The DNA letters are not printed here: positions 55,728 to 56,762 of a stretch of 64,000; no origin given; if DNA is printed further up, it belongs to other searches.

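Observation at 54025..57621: Periplasmic TPR-caspase (orthocaspase) with a secreted downstream partner; a stand-alone paralog of its TPR sensor domain lies 42 kb away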

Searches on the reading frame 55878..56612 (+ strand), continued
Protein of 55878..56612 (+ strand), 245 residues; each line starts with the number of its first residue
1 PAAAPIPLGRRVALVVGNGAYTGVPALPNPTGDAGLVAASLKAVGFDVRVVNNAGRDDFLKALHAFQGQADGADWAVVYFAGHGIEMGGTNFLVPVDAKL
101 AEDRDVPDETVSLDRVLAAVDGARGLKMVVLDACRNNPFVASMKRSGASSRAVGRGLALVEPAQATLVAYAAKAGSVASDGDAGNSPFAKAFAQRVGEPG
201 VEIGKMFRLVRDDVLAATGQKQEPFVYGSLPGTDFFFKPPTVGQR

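Call 66: search_protein_families(library=pfam, proteins=[L009:5324-7243:+, L010:8780-10714:+, L012:8912-10717:+, L013:8729-10708:+, L017:4100-7903:+, L019:11797-13641:+, L024:9920-11782:+, L041:9902-11995:+, L050:9917-11077:+, L071:1655-4366:+], max_evalue=0.00001)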
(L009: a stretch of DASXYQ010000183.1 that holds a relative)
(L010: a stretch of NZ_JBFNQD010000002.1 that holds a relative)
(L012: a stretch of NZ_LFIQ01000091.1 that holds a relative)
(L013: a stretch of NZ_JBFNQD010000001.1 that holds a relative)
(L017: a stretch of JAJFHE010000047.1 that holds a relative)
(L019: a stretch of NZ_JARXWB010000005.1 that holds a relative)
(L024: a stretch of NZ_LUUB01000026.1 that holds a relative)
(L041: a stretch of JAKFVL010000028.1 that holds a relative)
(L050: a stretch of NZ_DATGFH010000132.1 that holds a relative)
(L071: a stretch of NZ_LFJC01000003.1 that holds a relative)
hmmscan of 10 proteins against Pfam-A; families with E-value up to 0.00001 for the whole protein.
L009:5324-7243:+ (639 aa): 55 families (the best 25 are shown)
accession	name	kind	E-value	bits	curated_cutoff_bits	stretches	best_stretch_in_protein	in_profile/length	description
PF25173.1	Beta-prop_WDR3_1st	-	7.6e-110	365.2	154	3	163-340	11-184/184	WDR3 first beta-propeller domain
PF00400.38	WD40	-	1.7e-95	309.9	27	7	131-167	3-39/39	WD domain, G-beta repeat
PF25174.1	Beta-prop_THOC3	-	3.8e-88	295.5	305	4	42-137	158-253/272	THOC3 beta-propeller domain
PF24814.1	WD40_Prp19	-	2.6e-66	224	320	3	86-272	38-222/281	Prp19 WD40 domain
PF25175.1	Beta-prop_WDR5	-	3.2e-66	224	250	2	50-273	5-222/296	WDR5 beta-propeller domain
PF24105.1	Beta-prop_CAF1B_HIR1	-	4.7e-62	210.6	80.5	5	222-343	65-204/383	CAF1B/HIR1 beta-propeller domain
PF24817.1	WD40_WDHD1_1st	-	3.6e-58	197.5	109.9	4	98-179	87-168/291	WDHD1 first WD40 domain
PF25172.1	Beta-prop_WDR3_2nd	-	6.7e-56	190.1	140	3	48-170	168-290/293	WDR3 second beta-propeller domain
PF24807.1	WD40_CDC20-Fz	-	1.2e-55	189.4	200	2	186-338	136-292/292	CDC20/Fizzy WD40 domain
PF25391.1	WD40_Gbeta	-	8.4e-54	183.3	150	2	45-248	133-333/340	G protein beta WD-40 repeat protein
PF23414.1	Beta-prop_EML_2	-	1.8e-52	178.8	90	3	57-173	41-158/266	Echinoderm microtubule-associated protein second beta-propeller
PF25168.1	Beta-prop_WDR36-Utp21_2nd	-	1.3e-46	160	84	4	206-289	219-301/335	WDR36/Utp21 second beta-propeller domain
PF25047.1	Beta-prop_TEP1_2nd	-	4.2e-44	151.1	89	3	132-265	83-212/255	TEP-1 second beta-propeller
PF25171.1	Beta-prop_WDR36-Utp21_1st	-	4.6e-43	148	80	4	157-296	126-263/266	WDR36/Utp21 first beta-propeller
PF24796.1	WDR55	-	2.1e-42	145.6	200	4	43-142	41-140/296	WDR55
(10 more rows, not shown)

L010:8780-10714:+ (644 aa): 9 families
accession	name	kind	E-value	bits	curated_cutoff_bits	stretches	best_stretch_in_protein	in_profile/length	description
PF00656.27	Peptidase_C14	-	2.2e-38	132.7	21.4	1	414-633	1-227/233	Caspase domain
PF07719.23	TPR_2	-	1.7e-26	90.5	27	0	157-187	4-34/34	Tetratricopeptide repeat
PF00515.34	TPR_1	-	4.9e-26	89.9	27.8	0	120-147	1-28/34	Tetratricopeptide repeat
PF13371.12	TPR_9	-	3e-16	59.6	35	0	154-188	29-63/73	Tetratricopeptide repeat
PF13181.12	TPR_8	-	1.4e-14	53.3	25.7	0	123-147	4-28/34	Tetratricopeptide repeat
PF13432.12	TPR_16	-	1.3e-13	51.6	32.7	1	159-208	2-51/65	Tetratricopeptide repeat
PF13431.12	TPR_17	-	6.5e-13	48.3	24.4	0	111-140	4-33/34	Tetratricopeptide repeat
PF13424.12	TPR_12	-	4.3e-12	46.5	30.1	0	120-182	3-66/77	Tetratricopeptide repeat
PF13414.12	TPR_11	-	3e-11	43.3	26.8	0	161-202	1-42/42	TPR repeat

L012:8912-10717:+ (601 aa): 10 families
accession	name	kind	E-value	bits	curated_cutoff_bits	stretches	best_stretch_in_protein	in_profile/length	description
PF00656.27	Peptidase_C14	-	4.4e-35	121.9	21.4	1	364-580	1-223/233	Caspase domain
PF00515.34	TPR_1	-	4.8e-32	108.9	27.8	1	65-96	3-34/34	Tetratricopeptide repeat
PF07719.23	TPR_2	-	1.3e-29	100.2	27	0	137-166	4-33/34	Tetratricopeptide repeat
PF13181.12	TPR_8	-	8.5e-22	75.9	25.7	0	97-129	1-33/34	Tetratricopeptide repeat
PF13414.12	TPR_11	-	4.7e-17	61.8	26.8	1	143-178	3-38/42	TPR repeat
PF13431.12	TPR_17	-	4.5e-16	58.1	24.4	0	157-183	2-28/34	Tetratricopeptide repeat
PF13371.12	TPR_9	-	6.2e-16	58.6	35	0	74-131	6-63/73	Tetratricopeptide repeat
PF13432.12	TPR_16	-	1.4e-11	45.1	32.7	0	140-200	3-63/65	Tetratricopeptide repeat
PF13424.12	TPR_12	-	8.4e-10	39.1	30.1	0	99-164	5-75/77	Tetratricopeptide repeat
PF13428.12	TPR_14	-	4.2e-07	30.5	23.5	0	140-175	7-42/44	Tetratricopeptide repeat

L013:8729-10708:+ (659 aa): 5 families
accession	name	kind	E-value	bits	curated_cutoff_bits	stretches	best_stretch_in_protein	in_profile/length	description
PF13458.12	Peripla_BP_6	-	1.5e-61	209.4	31.7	1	24-358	1-342/343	Periplasmic binding protein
PF00656.27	Peptidase_C14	-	4.2e-36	125.2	21.4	1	428-648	1-227/233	Caspase domain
PF01094.35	ANF_receptor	-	2.2e-17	63.6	25.4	1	47-357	5-352/353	Receptor family ligand binding region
PF13433.12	Peripla_BP_5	-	1.9e-14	54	27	1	25-240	1-213/363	Periplasmic binding protein domain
PF12770.12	CHAT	-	5.1e-07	29.9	24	1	425-554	74-199/289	CHAT domain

L017:4100-7903:+ (1267 aa): 10 families
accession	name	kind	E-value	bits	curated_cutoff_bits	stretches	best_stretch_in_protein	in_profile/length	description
PF01471.23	PG_binding_1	-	5.6e-47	158.2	23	2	29-63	3-37/57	Putative peptidoglycan binding domain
PF00656.27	Peptidase_C14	-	5.2e-39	134.7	21.4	1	1036-1255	1-227/233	Caspase domain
PF08823.16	PG_binding_2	-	8.4e-28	96.9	21.1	0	20-63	7-50/74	Putative peptidoglycan binding domain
PF00515.34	TPR_1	-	2e-12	46.8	27.8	0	928-961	1-34/34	Tetratricopeptide repeat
PF13414.12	TPR_11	-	3.1e-12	46.4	26.8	1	943-975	9-41/42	TPR repeat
PF07719.23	TPR_2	-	1.5e-10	40.8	27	0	928-961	1-34/34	Tetratricopeptide repeat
PF13432.12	TPR_16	-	3.7e-09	37.3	32.7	1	934-989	3-57/65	Tetratricopeptide repeat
PF13181.12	TPR_8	-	4.3e-08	33.1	25.7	0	928-961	1-34/34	Tetratricopeptide repeat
PF13431.12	TPR_17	-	4.4e-08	33.2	24.4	0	951-982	2-33/34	Tetratricopeptide repeat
PF13371.12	TPR_9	-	1.7e-06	28.4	35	0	907-964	8-65/73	Tetratricopeptide repeat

L019:11797-13641:+ (614 aa): 1 family
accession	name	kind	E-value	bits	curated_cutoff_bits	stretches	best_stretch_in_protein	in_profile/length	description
PF00656.27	Peptidase_C14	-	6.1e-36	124.7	21.4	1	24-244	1-227/233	Caspase domain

L024:9920-11782:+ (620 aa): 1 family
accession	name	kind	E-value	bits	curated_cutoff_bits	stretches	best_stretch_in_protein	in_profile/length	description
PF00656.27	Peptidase_C14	-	2.6e-38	132.4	21.4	1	28-248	1-227/233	Caspase domain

L041:9902-11995:+ (697 aa): 1 family
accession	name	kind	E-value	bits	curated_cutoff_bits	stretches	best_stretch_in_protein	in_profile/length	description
PF00656.27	Peptidase_C14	-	5.9e-39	134.6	21.4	1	41-260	1-225/233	Caspase domain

L050:9917-11077:+ (386 aa): 1 family
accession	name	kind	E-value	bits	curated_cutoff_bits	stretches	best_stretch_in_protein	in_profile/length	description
PF00656.27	Peptidase_C14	-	2.7e-34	119.3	21.4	1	30-253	1-231/233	Caspase domain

L071:1655-4366:+ (903 aa): 3 families
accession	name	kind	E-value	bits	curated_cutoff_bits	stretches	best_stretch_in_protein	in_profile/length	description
PF03781.23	FGE-sulfatase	-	5.8e-48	164.2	23.3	1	664-900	2-255/255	Sulfatase-modifying factor enzyme 1-like domain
PF00656.27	Peptidase_C14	-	5.3e-37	128.2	21.4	1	50-269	1-225/233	Caspase domain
PF12770.12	CHAT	-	5.4e-06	26.5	24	0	44-176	71-199/289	CHAT domain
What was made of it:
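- The same caspase subfamily is fused to WD40, TPR, Peripla_BP_6, PG_binding_1 or FGE-sulfatase (call 66). The family is chromosomal and multi-copy in free-living soil bacteria, with binding modules typical of the periplasm such as PG_binding and Peripla_BP (call 66).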
